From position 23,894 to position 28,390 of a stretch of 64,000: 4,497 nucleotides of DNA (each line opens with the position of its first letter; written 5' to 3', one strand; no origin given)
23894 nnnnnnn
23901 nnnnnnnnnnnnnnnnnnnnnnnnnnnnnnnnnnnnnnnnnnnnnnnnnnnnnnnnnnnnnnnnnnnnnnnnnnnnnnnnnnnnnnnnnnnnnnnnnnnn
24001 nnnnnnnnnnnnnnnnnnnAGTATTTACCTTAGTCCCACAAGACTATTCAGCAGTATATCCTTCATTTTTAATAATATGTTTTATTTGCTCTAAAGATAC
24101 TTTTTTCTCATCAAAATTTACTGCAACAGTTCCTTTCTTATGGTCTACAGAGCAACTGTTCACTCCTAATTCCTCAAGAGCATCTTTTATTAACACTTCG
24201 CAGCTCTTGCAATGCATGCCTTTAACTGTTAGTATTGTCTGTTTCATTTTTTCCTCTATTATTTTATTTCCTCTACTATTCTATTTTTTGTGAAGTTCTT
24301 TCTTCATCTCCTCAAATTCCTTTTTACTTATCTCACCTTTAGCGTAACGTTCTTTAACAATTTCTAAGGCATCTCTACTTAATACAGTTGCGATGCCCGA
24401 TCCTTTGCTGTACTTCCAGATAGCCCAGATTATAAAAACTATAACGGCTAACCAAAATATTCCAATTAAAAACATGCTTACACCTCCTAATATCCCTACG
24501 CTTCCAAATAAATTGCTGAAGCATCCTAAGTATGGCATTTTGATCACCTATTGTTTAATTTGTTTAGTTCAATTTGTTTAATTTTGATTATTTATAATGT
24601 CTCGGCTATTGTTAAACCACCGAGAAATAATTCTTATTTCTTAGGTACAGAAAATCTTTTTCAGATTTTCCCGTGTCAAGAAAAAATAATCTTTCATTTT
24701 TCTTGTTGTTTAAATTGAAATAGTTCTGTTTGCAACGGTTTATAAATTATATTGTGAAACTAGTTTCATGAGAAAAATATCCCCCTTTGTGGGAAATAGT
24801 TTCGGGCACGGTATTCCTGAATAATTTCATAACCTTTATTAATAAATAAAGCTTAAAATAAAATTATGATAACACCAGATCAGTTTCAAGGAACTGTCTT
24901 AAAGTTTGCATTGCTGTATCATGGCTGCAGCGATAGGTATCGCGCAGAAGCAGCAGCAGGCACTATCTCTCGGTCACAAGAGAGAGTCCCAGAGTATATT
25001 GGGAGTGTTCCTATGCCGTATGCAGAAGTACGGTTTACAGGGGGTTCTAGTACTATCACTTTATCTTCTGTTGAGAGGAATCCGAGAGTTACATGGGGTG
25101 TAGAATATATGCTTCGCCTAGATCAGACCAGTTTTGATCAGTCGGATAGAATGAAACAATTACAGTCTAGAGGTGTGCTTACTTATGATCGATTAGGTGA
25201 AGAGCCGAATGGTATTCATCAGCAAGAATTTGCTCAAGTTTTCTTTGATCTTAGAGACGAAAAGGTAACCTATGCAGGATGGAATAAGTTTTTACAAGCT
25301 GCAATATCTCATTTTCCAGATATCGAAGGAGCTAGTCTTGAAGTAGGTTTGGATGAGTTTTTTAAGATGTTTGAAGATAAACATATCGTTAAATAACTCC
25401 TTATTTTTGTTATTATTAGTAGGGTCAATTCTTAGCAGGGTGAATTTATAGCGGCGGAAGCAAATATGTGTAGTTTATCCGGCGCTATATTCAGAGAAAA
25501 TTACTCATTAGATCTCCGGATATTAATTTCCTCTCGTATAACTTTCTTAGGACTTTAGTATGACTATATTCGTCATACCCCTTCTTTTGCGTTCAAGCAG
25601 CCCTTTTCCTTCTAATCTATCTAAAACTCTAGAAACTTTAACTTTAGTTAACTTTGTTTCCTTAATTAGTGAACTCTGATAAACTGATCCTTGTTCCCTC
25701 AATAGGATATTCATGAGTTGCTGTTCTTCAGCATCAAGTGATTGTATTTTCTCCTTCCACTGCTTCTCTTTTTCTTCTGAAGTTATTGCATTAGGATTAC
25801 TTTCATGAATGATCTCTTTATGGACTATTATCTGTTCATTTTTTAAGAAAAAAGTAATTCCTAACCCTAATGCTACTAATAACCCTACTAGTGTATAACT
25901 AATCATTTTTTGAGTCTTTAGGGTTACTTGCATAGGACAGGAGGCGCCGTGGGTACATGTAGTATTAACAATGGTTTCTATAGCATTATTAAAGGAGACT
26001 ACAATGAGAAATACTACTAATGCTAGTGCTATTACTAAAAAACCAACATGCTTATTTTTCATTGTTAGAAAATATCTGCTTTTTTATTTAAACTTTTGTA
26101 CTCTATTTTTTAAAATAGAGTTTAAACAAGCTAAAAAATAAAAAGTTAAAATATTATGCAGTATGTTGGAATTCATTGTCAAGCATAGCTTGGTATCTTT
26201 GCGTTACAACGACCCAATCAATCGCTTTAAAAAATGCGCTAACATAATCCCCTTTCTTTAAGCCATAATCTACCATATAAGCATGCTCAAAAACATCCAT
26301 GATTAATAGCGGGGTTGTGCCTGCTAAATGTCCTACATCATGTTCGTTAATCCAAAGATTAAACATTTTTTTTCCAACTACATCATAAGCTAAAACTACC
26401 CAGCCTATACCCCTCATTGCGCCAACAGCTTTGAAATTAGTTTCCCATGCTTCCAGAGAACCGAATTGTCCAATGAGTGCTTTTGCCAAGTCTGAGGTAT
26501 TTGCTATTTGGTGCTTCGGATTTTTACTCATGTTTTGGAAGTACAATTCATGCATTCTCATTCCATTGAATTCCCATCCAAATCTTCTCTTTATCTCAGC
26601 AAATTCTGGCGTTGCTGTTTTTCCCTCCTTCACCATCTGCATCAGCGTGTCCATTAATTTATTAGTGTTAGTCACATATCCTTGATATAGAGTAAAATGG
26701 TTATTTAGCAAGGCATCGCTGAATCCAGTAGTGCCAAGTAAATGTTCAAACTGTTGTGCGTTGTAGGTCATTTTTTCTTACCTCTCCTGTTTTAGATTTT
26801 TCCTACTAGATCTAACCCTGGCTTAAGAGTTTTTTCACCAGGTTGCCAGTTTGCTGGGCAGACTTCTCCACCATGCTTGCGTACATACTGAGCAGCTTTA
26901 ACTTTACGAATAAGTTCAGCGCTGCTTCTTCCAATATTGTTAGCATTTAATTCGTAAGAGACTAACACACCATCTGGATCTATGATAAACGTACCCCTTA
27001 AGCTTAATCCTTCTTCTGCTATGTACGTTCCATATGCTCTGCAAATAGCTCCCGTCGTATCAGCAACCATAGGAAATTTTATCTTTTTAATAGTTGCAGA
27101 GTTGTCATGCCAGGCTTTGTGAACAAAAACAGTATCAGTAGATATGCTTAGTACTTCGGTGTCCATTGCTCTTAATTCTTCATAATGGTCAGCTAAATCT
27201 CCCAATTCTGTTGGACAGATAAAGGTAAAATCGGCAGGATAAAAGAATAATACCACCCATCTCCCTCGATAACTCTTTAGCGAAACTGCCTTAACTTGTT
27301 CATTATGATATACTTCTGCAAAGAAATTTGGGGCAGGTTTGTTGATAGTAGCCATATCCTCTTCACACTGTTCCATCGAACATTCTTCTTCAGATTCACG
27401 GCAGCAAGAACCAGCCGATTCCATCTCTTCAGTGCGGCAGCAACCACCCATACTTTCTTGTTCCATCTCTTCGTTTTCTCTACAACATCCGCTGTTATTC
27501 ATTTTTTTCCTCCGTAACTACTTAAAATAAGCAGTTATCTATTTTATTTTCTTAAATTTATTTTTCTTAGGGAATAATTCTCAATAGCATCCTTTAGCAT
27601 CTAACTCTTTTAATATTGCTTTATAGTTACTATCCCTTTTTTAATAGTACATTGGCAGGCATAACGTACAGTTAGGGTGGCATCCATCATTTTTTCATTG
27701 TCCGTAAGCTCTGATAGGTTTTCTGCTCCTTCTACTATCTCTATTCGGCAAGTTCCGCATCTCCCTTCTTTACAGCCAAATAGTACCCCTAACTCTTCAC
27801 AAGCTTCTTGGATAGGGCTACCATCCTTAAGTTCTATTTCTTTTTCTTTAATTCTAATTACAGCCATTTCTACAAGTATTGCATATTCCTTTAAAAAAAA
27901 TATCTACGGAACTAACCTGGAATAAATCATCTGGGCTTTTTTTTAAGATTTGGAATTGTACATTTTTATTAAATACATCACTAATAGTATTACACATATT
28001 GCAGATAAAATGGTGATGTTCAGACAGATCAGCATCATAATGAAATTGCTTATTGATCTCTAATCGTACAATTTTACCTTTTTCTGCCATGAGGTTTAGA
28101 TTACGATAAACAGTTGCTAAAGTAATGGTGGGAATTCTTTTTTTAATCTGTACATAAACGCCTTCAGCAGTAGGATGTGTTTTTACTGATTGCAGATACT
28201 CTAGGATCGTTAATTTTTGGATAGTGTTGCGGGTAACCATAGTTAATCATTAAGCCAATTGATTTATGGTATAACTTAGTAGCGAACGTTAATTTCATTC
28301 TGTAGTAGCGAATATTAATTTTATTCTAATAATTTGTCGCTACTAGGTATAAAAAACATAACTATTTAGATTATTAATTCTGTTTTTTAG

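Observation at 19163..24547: Six-gene copper island centred on an HMA-membrane-cupredoxin fusion protein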

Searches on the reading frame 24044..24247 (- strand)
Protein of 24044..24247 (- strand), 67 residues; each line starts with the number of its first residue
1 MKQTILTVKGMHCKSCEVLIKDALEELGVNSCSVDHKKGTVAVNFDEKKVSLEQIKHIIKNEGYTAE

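Call 3: search_protein_families(library=pfam, proteins=[window:24044-24247:-], max_evalue=0.01)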
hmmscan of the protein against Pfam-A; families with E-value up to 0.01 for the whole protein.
window:24044-24247:- (67 aa): 2 families
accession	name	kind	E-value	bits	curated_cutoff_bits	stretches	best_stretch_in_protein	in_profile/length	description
PF00403.32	HMA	-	9e-15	55.3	24.8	1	6-65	2-62/62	Heavy-metal-associated domain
PF04988.17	AKAP95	-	0.0074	17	26.8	1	5-62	63-120/136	A-kinase anchoring protein 95 (AKAP95)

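Call 4: search_protein_families(library=ncbifam, proteins=[window:24044-24247:-], max_evalue=0.01)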
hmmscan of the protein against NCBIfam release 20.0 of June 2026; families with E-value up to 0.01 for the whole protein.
window:24044-24247:- (67 aa): 14 families
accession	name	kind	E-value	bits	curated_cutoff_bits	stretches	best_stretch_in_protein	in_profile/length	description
NF033795.1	chaper_CopZ_Bs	exception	3.1e-17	62.5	91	1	3-65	1-64/66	copper chaperone CopZ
NF041115.1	UxxU_metal_bind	equivalog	1.6e-13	50.6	95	1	3-67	5-70/74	metal-binding (seleno)protein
NF033556.1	MerTP_fusion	equivalog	2.1e-13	50.3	180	1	2-66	120-185/186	mercuric transport protein MerTP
NF033794.2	chaper_CopZ_Eh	exception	1.8e-12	47.2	95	1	5-67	3-66/68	copper chaperone CopZ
TIGR00003.1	TIGR00003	subfamily_domain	5.5e-11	42.5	62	1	6-66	4-65/66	copper ion binding protein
NF047957.1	CopZ_AFE_1862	equivalog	3e-09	37.2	85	1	5-67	2-62/62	CopZ family metallochaperone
NF010311.1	PRK13748.1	subfamily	2.4e-08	33.3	600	1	5-66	2-63/560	mercury(II) reductase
TIGR02052.1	MerP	equivalog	2.9e-08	34.1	92.55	1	4-65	25-87/92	mercury resistance system periplasmic binding protein MerP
NF033553.1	MerP_Gpos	exception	2.1e-07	30.8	110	1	2-65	45-110/112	mercury resistance system substrate-binding protein MerP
NF045683.1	MerT_CopZ_Se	exception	1.8e-06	27.6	375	1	4-65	163-226/235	MerT/CopZ fusion-like heavy metal transport selenoprotein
NF033781.1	chaper_CopP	exception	5.9e-05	23.1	112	1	4-65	2-63/65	copper-binding metallochaperone CopP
NF047536.1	Cu_chaper_CsoZ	equivalog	0.00051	20.4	77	1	3-65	2-64/66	putative copper chaperone CsoZ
NF008262.1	PRK11033.1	equivalog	0.0029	16.1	1005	1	6-65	45-103/731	zinc/cadmium/mercury/lead-transporting ATPase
NF007952.0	PRK10671.1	equivalog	0.0063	14.7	1316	1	3-67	4-64/838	copper-exporting P-type ATPase CopA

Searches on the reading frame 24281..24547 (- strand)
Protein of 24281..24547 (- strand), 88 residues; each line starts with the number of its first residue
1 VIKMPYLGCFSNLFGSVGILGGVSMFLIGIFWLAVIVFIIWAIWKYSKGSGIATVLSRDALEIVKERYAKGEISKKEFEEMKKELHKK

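Call 3: search_protein_families(library=pfam, proteins=[window:24281-24547:-], max_evalue=0.01)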
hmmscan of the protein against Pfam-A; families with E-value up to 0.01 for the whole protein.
window:24281-24547:- (88 aa): 2 families
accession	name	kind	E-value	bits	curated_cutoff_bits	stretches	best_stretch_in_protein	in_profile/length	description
PF09851.14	SHOCT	-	5.2e-09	36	27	1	59-85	1-27/28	Short C-terminal domain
PF05120.17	GvpG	-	0.00074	20.1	30.6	1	58-86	34-62/67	Gas vesicle protein G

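Call 4: search_protein_families(library=ncbifam, proteins=[window:24281-24547:-], max_evalue=0.01)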
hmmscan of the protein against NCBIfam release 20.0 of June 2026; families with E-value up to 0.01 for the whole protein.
window:24281-24547:- (88 aa): 2 families
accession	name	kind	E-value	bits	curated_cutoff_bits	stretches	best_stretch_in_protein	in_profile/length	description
NF041559.1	BTH_I2691_fam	subfamily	0.0023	16.5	150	1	12-79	783-854/858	T6SS effector BTH_I2691 family protein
TIGR03142.1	cytochro_ccmI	equivalog_domain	0.0084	16.4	29.3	0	26-87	4-71/118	c-type cytochrome biogenesis protein CcmI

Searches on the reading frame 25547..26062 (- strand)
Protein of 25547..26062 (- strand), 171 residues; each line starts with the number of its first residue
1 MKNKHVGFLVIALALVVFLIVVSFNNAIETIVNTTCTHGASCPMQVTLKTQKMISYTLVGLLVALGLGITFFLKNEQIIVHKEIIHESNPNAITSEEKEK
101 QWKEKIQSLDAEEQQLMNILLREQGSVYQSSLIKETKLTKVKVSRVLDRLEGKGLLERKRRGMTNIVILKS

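Call 42: search_protein_families(library=pfam, proteins=[window:25547-26062:-], max_evalue=0.001)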
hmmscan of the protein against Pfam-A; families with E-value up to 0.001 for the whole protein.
window:25547-26062:- (171 aa): 3 families
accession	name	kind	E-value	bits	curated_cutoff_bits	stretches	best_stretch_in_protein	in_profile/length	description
PF24034.1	DUF7343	-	3.1e-11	43.4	27.6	1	112-169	4-61/62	Domain of unknown function (DUF7343)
PF01047.28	MarR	-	5.3e-07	29.9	24.6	1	120-160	11-51/59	MarR family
PF12802.13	MarR_2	-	6.6e-06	26.6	27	1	116-160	11-54/61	MarR family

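Call 55: find_homologous_proteins(query=window:25547-26062:-)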
Query window:25547-26062:- (171 aa): 427 proteins with E <= 0.001 among 866 candidates; the best 120 are listed.
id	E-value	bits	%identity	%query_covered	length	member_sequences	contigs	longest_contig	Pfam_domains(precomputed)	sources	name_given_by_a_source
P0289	2.9e-101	353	100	100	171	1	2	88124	PF01047.29,PF12802.14,PF24034.2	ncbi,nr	ncbi:MarR family transcriptional regulator [Candidatus Woesearchaeota archaeon]|nr:MarR family trans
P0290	4.8e-64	232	65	99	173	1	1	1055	PF01047.29,PF12802.14,PF24034.2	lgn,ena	-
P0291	4.8e-59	216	62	99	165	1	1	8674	PF01047.29,PF12802.14,PF24034.2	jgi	jgi:hypothetical protein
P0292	7.7e-59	215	56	99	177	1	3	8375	PF01047.29,PF12802.14,PF24034.2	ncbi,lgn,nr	ncbi:MarR family transcriptional regulator [Candidatus Woesearchaeota archaeon]|nr:MarR family trans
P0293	8.9e-59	215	62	100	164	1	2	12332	PF01047.29,PF12802.14,PF24034.2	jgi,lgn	-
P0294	5.6e-58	213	58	99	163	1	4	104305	PF01047.29,PF12802.14,PF24034.2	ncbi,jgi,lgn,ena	-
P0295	6.9e-58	212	60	99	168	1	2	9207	PF01047.29,PF12802.14,PF24034.2,PF14163.12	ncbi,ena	-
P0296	8.0e-58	212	59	99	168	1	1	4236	PF01047.29,PF01978.26,PF12802.14,PF24034.2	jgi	-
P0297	1.4e-57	211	59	99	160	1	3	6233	PF01047.29,PF12802.14,PF24034.2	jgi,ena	-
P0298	3.5e-57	210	59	99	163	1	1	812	PF01047.29,PF12802.14,PF24034.2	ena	-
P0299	6.1e-57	209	60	99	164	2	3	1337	PF01047.29,PF12802.14,PF24034.2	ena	-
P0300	7.8e-57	209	58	99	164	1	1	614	PF01047.29,PF12802.14,PF24034.2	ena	-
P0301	1.7e-56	208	57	99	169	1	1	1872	PF01047.29,PF12802.14,PF24034.2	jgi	jgi:uncharacterized membrane protein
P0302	2.0e-56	207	61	99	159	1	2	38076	PF01047.29,PF12802.14,PF24034.2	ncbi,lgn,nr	ncbi:MAG: MarR family transcriptional regulator [Nanoarchaeota archaeon]|nr:MarR family transcriptio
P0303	3.3e-56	207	60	99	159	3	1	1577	PF24034.2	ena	-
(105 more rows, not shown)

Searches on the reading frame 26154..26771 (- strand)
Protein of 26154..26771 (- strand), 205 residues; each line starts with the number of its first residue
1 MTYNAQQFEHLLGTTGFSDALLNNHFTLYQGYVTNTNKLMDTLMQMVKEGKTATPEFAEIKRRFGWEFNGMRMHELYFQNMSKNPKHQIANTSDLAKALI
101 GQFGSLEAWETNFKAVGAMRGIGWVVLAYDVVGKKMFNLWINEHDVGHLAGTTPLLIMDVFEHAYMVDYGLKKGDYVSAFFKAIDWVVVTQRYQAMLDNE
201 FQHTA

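Call 42: search_protein_families(library=pfam, proteins=[window:26154-26771:-], max_evalue=0.001)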
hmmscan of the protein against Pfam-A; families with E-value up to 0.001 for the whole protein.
window:26154-26771:- (205 aa): 2 families
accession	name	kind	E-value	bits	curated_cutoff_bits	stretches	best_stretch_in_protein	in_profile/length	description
PF02777.23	Sod_Fe_C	-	1.4e-24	86.5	20.9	1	92-192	2-102/102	Iron/manganese superoxide dismutases, C-terminal domain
PF00081.27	Sod_Fe_N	-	9e-05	23.3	27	1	23-82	24-82/82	Iron/manganese superoxide dismutases, alpha-hairpin domain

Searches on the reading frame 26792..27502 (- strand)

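Call 42: search_protein_families(library=pfam, proteins=[window:26792-27502:-], max_evalue=0.001)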
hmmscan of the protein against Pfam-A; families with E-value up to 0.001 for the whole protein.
window:26792-27502:- (236 aa): 4 families
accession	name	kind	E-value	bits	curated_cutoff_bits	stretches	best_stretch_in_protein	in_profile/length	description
PF00578.27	AhpC-TSA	-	2.6e-38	131.2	26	1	53-181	1-122/124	AhpC/TSA family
PF08534.16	Redoxin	-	1e-17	64.7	26.6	1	55-195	4-144/148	Redoxin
PF10417.14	1-cysPrx_C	-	4e-10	39.9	21.1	1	203-228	1-29/41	C-terminal domain of 1-Cys peroxiredoxin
PF02630.20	SCO1-SenC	-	0.00076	19.9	22.8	0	67-121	8-64/134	SCO1/SenC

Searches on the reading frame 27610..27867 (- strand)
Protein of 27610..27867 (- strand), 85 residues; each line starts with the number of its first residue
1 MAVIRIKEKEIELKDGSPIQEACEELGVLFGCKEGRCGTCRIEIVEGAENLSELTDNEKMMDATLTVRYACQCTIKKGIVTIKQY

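Call 42: search_protein_families(library=pfam, proteins=[window:27610-27867:-], max_evalue=0.001)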
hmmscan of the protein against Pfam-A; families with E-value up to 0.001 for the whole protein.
window:27610-27867:- (85 aa): 1 family
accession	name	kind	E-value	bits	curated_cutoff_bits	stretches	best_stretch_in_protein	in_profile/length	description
PF00111.32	Fer2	-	3.5e-11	43.3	21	1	7-75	6-76/77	2Fe-2S iron-sulfur cluster binding domain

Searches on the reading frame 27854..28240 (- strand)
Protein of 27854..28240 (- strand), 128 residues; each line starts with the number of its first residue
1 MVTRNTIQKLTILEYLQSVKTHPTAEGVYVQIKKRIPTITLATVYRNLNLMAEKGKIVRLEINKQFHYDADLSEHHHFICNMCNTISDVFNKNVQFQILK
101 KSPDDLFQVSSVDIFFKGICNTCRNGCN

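Call 42: search_protein_families(library=pfam, proteins=[window:27854-28240:-], max_evalue=0.001)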
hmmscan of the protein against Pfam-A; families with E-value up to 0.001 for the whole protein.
window:27854-28240:- (128 aa): 1 family
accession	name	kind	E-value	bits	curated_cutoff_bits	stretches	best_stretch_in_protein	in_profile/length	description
PF01475.25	FUR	-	2.9e-25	89.2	23.1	1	3-113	4-117/121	Ferric uptake regulator family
